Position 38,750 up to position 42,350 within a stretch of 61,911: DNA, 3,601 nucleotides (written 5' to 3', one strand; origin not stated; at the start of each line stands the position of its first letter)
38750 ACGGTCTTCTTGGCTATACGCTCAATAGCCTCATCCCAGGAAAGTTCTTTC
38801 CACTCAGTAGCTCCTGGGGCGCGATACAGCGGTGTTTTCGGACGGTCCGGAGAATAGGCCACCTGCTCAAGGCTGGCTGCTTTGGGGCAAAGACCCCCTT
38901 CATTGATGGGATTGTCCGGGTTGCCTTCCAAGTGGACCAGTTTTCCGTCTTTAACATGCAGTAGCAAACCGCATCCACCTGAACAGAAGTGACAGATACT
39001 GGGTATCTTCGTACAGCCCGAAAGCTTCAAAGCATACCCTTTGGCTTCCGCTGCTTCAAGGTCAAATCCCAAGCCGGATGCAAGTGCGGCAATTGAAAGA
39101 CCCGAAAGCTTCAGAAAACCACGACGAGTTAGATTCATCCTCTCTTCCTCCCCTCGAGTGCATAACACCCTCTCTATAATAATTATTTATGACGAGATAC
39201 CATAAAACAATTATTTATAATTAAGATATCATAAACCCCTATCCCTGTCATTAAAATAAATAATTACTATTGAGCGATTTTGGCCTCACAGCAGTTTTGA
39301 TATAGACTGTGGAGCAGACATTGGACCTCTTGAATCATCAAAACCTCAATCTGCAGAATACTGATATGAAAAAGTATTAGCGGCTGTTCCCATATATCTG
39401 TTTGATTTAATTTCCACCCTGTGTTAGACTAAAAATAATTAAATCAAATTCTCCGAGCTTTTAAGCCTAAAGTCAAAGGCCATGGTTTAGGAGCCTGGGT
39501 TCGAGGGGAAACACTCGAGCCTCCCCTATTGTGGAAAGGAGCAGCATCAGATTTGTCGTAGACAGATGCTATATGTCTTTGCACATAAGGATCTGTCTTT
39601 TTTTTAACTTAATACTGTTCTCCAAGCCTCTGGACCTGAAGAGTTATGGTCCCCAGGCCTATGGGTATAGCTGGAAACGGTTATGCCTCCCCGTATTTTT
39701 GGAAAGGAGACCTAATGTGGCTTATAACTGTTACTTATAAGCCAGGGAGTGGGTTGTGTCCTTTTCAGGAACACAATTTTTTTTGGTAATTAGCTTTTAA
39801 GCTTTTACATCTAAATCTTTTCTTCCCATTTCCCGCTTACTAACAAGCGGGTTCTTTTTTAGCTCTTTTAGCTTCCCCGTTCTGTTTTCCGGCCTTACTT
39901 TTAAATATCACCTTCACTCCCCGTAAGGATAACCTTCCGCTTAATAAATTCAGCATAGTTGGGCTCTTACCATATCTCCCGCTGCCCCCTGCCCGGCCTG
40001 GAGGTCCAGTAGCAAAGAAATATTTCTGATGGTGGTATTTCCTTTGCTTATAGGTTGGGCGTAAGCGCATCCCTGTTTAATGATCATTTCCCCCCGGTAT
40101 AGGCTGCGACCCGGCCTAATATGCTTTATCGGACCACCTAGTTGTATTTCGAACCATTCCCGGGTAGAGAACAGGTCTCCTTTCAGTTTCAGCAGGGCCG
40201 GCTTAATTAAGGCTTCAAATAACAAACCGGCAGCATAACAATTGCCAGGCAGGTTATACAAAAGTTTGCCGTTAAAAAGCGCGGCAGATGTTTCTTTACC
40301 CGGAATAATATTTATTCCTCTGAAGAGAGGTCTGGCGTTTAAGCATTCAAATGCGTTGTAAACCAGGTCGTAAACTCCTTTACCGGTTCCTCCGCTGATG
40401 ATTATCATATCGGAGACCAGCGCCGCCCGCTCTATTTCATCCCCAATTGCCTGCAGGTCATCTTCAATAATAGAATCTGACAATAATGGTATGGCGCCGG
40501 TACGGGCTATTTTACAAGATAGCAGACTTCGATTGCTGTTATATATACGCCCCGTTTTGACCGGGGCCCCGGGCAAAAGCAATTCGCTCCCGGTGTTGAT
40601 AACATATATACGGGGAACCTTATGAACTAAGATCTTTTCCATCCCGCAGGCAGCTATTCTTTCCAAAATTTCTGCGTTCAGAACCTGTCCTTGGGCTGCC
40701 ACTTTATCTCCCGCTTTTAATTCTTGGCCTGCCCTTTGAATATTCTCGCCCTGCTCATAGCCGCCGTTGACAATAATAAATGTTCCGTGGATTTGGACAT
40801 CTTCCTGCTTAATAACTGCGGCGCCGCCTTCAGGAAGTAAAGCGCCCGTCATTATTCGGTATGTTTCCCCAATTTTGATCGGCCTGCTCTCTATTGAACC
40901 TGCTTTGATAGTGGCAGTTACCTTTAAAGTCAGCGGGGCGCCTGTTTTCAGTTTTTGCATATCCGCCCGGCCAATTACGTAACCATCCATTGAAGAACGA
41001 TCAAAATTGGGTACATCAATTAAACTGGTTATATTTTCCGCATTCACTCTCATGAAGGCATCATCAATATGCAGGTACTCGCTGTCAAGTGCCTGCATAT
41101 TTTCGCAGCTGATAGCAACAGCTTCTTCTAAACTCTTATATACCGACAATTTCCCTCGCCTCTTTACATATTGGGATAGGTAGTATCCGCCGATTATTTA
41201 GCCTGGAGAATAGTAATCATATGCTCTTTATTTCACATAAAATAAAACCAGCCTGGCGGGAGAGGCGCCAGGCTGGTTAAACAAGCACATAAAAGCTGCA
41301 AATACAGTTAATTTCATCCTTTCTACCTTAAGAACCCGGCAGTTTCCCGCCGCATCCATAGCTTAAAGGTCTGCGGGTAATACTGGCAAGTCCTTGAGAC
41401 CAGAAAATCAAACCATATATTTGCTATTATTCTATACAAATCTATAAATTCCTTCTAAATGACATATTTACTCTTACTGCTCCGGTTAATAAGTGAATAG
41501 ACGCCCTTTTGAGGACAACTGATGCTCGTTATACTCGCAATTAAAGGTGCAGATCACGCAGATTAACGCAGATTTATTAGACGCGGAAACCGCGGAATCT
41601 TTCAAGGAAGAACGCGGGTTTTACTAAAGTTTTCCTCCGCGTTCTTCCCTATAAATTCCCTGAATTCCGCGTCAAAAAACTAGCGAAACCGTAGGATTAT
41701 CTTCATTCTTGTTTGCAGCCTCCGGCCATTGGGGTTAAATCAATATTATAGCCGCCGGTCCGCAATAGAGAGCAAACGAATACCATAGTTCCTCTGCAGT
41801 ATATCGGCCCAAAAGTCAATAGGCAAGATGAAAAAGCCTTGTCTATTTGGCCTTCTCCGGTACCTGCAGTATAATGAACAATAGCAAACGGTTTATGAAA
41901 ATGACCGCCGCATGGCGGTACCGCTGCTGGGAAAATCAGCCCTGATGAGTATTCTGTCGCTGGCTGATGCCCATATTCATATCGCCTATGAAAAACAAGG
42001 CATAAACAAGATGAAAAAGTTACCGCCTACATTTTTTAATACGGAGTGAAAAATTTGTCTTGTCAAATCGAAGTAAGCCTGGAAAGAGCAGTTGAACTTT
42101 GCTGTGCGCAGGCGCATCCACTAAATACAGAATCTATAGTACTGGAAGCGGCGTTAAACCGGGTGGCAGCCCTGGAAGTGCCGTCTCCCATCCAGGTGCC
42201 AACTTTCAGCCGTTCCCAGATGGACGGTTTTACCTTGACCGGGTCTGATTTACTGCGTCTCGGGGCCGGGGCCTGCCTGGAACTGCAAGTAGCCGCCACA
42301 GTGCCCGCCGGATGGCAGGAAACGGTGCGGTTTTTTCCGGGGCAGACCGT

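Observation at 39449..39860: Two tandem Moco-type riboswitches plus three stacked terminators with no gene to regulate, facing the 3' end of moeA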

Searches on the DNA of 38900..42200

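Call 33: search_rna_families(source=window, start=38900, end=42200, threshold=evalue, max_evalue=5)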
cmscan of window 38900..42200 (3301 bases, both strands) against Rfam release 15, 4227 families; matches with E-value up to 5: 7.
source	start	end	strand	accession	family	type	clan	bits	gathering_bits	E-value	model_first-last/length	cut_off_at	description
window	39439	39558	+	RF01055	Molybdenum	Cis-reg; riboswitch;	-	71.8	36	1.2e-16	1-135/135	no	Molybdenum/Tungsten riboswitch aptamer (Moco RNA motif)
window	39608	39725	+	RF01055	Molybdenum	Cis-reg; riboswitch;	-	69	36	7.7e-16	1-135/135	no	Molybdenum/Tungsten riboswitch aptamer (Moco RNA motif)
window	41247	41281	-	RF02273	FsrA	Gene;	-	24.7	80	0.042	49-83/83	no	FsrA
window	41578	41674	+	RF03831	mir-627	Gene; miRNA;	-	23.7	86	0.053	1-87/87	no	mir-627 microRNA precursor family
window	41573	41678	-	RF03363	mir-6129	Gene; miRNA;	-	22.7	114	0.32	1-92/92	no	mir-6129 microRNA precursor family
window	41585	41668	-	RF03768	mir-1329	Gene; miRNA;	-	20.8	101.2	1.1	1-85/85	no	mir-1329 microRNA precursor family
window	41246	41278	+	RF03637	mir-5879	Gene; miRNA;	-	17.8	97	3.6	1-76/76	no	mir-5879 microRNA precursor family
